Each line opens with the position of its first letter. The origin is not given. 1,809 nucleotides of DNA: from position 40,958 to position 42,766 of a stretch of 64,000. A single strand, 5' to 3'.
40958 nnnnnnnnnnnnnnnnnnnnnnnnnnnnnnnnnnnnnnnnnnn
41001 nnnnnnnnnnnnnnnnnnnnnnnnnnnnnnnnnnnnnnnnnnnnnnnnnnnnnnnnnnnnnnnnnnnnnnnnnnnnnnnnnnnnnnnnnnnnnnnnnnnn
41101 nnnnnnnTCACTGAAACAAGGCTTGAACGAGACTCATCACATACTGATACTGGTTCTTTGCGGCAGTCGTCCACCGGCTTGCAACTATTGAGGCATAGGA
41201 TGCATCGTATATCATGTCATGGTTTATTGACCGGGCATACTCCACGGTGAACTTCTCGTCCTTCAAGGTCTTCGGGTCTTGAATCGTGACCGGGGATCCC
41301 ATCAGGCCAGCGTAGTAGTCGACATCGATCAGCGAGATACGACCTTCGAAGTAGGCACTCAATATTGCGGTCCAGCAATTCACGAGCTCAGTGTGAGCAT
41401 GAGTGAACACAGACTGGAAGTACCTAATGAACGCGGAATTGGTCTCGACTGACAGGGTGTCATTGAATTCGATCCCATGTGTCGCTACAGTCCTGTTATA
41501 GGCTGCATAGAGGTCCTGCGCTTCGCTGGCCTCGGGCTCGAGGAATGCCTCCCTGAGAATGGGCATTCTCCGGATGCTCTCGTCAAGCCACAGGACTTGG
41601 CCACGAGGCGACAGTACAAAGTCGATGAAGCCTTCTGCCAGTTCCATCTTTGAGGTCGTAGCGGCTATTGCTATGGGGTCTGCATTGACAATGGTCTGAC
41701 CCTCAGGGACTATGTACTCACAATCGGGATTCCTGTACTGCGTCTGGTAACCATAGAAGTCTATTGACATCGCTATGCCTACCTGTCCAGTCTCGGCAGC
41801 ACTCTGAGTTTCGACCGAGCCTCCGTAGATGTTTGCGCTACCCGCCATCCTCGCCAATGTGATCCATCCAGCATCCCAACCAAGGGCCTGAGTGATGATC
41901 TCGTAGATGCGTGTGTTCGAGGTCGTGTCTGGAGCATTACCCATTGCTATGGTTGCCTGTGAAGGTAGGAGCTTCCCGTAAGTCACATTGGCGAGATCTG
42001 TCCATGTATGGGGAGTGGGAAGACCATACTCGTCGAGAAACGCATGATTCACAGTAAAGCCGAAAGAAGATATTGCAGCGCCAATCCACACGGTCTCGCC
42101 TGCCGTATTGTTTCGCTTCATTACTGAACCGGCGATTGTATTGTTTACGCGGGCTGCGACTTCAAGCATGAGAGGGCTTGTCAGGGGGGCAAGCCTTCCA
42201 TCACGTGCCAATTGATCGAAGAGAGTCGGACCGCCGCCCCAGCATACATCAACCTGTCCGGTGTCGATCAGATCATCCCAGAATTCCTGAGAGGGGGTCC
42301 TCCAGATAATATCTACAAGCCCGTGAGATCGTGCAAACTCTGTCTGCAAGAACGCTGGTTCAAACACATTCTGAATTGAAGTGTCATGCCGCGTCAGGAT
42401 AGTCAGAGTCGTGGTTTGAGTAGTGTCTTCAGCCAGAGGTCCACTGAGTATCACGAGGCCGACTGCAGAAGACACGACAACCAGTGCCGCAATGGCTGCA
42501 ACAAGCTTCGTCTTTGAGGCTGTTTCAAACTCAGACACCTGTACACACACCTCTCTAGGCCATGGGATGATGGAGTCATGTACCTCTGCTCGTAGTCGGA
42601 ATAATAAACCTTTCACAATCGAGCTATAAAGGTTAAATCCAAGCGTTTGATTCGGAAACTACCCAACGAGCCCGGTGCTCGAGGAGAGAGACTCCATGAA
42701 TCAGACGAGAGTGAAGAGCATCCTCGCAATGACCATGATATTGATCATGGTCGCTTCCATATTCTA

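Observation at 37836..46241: ABC importer followed by two paralogous sequon-rich surface proteins, one carrying an extracellular PHP phosphoesterase domain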

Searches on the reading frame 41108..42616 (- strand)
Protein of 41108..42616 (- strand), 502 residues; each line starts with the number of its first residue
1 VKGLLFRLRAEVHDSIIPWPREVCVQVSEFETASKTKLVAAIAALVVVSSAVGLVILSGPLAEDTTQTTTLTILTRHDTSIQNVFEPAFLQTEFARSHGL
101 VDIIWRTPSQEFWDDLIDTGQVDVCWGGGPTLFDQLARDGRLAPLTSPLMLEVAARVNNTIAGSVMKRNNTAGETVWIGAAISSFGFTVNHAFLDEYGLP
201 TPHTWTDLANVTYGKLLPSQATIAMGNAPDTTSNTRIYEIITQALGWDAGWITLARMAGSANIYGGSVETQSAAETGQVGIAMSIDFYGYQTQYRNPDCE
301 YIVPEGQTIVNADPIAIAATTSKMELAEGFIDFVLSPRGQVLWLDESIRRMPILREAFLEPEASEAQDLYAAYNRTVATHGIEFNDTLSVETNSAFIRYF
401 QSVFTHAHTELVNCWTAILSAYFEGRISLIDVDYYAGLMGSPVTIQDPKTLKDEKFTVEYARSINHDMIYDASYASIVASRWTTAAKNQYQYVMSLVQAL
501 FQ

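Call 3: search_protein_families(library=pfam, proteins=[window:41108-42616:-], max_evalue=0.1)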
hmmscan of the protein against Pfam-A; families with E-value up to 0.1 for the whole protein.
window:41108-42616:- (502 aa): 4 families
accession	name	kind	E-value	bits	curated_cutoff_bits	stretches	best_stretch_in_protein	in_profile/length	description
PF13343.11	SBP_bac_6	-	2.2e-14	54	24.6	1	130-367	18-233/245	Bacterial extracellular solute-binding protein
PF01547.30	SBP_bac_1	-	6.2e-11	43.3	26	1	115-340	43-306/307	Bacterial extracellular solute-binding protein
PF13416.11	SBP_bac_8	-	1.4e-09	38.6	27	1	120-366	35-274/279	Bacterial extracellular solute-binding protein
PF13531.11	SBP_bac_11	-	7.3e-06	26.3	25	1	94-343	20-221/227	Bacterial extracellular solute-binding protein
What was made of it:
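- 41108..42538 (-): Membrane-anchored substrate-binding protein (COG1840/AfuA class) with an N-terminal TM and a Thr-rich linker. The ORF extends to 42616, but homologues begin at MSEFE, which corresponds to GTG 42538. SBP_bac_6 E 2e-14 (call 3).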

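Call 4: search_protein_families(library=ncbifam, proteins=[window:41108-42616:-], max_evalue=0.1)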
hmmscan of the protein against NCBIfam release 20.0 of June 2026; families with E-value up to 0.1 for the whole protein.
window:41108-42616:- (502 aa): 3 families
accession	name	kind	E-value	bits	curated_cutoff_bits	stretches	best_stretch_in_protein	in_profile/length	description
TIGR03261.1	phnS2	equivalog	3.9e-11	42.6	392.75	1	167-338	108-274/334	putative 2-aminoethylphosphonate ABC transporter substrate-binding protein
TIGR03850.1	bind_CPR_0540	equivalog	0.003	16.2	299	0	314-405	325-416/437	carbohydrate ABC transporter substrate-binding protein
NF008633.1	PRK11622.1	subfamily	0.015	14.2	203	1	276-377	262-368/397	ABC transporter substrate-binding protein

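Call 25: search_solved_structures(query=window:41108-42616:-, max_evalue=1, show_alignments=2)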
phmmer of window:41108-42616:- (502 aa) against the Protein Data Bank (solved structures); distinct sequences matched with E-value up to 1: 9.
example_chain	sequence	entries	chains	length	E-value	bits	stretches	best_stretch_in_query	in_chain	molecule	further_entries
6wce_A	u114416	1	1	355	2.5e-05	26.5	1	133-365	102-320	Pyridoxal-5-phosphate binding protein A (P5PA)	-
8x1a_B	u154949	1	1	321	0.0014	20.7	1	167-366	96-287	Iron(III) ABC transporter, periplasmic iron-compound-binding protein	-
6ivy_A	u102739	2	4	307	0.037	16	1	249-349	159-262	Periplasmic Ferric iron-binding Protein HitA | Ferric iron-binding periplasmic protein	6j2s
6iwf_A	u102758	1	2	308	0.037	16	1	249-349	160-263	Ferric iron-binding protein HitA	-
4edp_A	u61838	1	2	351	0.041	15.9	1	263-363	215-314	ABC transporter, substrate-binding protein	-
4gl0_A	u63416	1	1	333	0.13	14.2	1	276-342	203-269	Lmo0810 protein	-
7xjm_A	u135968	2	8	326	0.32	12.9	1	276-341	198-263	Putrescine-binding periplasmic protein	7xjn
3c9h_A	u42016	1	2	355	0.82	11.6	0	258-375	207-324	ABC transporter, substrate binding protein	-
4eqb_A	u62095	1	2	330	0.87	11.5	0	279-342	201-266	Spermidine/putrescine ABC superfamily ATP binding cassette transporter, binding protein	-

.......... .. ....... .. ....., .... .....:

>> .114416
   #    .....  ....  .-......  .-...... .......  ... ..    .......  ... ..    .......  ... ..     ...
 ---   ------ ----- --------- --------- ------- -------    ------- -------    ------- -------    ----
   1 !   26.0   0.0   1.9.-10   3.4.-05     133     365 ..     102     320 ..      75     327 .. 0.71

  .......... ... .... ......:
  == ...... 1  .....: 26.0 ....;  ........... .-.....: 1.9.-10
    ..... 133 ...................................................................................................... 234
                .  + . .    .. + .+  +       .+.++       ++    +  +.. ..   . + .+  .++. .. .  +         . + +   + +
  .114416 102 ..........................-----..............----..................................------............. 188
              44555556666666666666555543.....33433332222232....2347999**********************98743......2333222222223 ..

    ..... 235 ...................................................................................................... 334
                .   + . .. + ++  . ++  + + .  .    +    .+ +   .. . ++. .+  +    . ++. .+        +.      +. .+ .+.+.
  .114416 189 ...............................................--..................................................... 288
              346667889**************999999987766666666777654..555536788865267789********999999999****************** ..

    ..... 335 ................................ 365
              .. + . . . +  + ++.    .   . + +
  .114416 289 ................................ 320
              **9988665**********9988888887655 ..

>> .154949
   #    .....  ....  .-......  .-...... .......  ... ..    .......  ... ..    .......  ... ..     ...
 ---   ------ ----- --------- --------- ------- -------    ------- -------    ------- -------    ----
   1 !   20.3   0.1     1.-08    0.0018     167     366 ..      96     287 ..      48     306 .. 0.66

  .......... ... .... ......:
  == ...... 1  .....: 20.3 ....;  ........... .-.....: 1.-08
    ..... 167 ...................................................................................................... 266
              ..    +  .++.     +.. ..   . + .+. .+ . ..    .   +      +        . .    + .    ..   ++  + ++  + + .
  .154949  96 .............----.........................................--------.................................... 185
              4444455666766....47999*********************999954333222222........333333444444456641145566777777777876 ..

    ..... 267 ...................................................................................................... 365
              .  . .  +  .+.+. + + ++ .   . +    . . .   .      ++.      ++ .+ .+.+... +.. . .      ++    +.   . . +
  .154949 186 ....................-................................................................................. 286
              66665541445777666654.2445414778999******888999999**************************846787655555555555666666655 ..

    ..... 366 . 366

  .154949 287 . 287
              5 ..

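Call 29: search_solved_structures(query=A3, max_evalue=0.1)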
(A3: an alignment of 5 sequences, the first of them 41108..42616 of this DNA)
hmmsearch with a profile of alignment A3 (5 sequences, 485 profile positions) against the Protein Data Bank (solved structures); distinct sequences matched with E-value up to 0.1: 10.
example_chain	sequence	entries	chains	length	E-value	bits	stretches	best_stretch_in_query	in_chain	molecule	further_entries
8x1a_B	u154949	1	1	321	1.3e-07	33.8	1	102-334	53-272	Iron(III) ABC transporter, periplasmic iron-compound-binding protein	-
6wce_A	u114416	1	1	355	2.3e-07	33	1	167-347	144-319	Pyridoxal-5-phosphate binding protein A (P5PA)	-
4edp_A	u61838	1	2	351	7.6e-05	24.7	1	250-341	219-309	ABC transporter, substrate-binding protein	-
6ivy_A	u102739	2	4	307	0.0009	21.1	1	241-330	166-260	Periplasmic Ferric iron-binding Protein HitA | Ferric iron-binding periplasmic protein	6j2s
6iwf_A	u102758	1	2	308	0.00091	21.1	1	241-330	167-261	Ferric iron-binding protein HitA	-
5t1p_A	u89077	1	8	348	0.0031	19.4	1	156-324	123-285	ABC transporter, periplasmic substrate-binding protein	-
4gl0_A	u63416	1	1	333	0.0083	18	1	275-325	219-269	Lmo0810 protein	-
4eqb_A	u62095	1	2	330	0.0084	17.9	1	263-322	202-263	Spermidine/putrescine ABC superfamily ATP binding cassette transporter, binding protein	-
1y4t_A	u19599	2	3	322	0.03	16.1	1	272-337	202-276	putative iron-uptake ABC transport system periplasmic iron-binding protein | Putative iron-uptake ABC transport system,periplasmic iron-binding protein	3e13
4r72_A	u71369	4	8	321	0.097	14.4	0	105-325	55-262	ABC-type Fe3+ transport system, periplasmic component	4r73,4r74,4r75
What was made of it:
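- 41108..42538 (-): Profile against PDB: an iron(III) SBP, 8x1a, E 1.3e-7, and the pyridoxal-5-phosphate binding protein 6wce, E 2.3e-7 (call 29).
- Closest known: PhnS2T2U2. Same: The solved relatives are an iron(III) SBP (8x1a) and the pyridoxal-5-phosphate binding protein 6wce (call 29).
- The SBP's nearest solved relatives bind Fe3+ or phosphorylated organics (pyridoxal-5-phosphate binding protein 6wce; AfuA weakly) (calls 25, 29).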

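Call 69: find_homologous_proteins(query=A3, max_evalue=1e-10)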
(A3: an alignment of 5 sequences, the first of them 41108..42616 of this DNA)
Query A3 (5 sequences) (502 aa, profile of the alignment): 924 proteins with E <= 1e-10 among 8000 candidates; the best 120 are listed.
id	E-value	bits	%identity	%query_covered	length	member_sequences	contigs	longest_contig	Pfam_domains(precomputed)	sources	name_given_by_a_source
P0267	5.7e-280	947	63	88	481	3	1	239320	PF13416.12,PF13343.12,PF01547.31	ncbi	-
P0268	7.6e-279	943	66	85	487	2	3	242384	PF13531.12,PF13416.12,PF13343.12,PF01547.31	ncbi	ncbi:MAG: ABC transporter substrate-binding protein [Candidatus Thorarchaeota archaeon]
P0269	6.3e-275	930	68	85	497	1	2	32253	PF13531.12,PF13416.12,PF13343.12,PF01547.31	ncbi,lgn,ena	-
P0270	2.0e-270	915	59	86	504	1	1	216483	PF13531.12,PF13416.12,PF13343.12,PF01547.31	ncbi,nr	ncbi:MAG: ABC transporter substrate-binding protein [Candidatus Thorarchaeota archaeon]|nr:ABC trans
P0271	2.2e-267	905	66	86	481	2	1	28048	PF13416.12,PF13343.12,PF01547.31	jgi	jgi:ABC-type Fe3+ transport system substrate-binding protein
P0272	8.6e-266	900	65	94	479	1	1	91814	PF13531.12,PF13416.12,PF13343.12,PF01547.31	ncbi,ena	-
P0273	6.7e-264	894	67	86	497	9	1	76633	PF13531.12,PF13416.12,PF13343.12,PF01547.31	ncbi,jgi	ncbi:MAG: ABC transporter substrate-binding protein [Candidatus Thorarchaeota archaeon]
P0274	1.7e-262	889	68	86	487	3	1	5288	PF13531.12,PF13416.12,PF13343.12,PF01547.31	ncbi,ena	-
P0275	6.9e-260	881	67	86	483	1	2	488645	PF13416.12,PF13343.12,PF01547.31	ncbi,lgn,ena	-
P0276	3.8e-256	868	71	86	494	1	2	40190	PF13531.12,PF13416.12,PF13343.12,PF01547.31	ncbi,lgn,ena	-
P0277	4.9e-253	858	77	85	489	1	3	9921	PF13416.12,PF13343.12,PF01547.31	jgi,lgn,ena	-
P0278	2.6e-251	852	63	95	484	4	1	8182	PF13416.12,PF13343.12,PF01547.31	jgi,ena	-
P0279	9.1e-250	847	58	94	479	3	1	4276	PF13531.12,PF13416.12,PF13343.12,PF01547.31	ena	-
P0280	1.1e-249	847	67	85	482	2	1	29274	PF13416.12,PF13343.12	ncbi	ncbi:MAG: ABC transporter substrate-binding protein [Candidatus Thorarchaeota archaeon]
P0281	8.6e-249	844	62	94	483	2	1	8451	PF13416.12,PF13343.12,PF01547.31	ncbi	ncbi:MAG: ABC transporter substrate-binding protein, partial [Candidatus Thorarchaeota archaeon]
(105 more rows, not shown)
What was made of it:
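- JGI names the SBP an 'ABC-type Fe3+ transport system' component (call 69).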
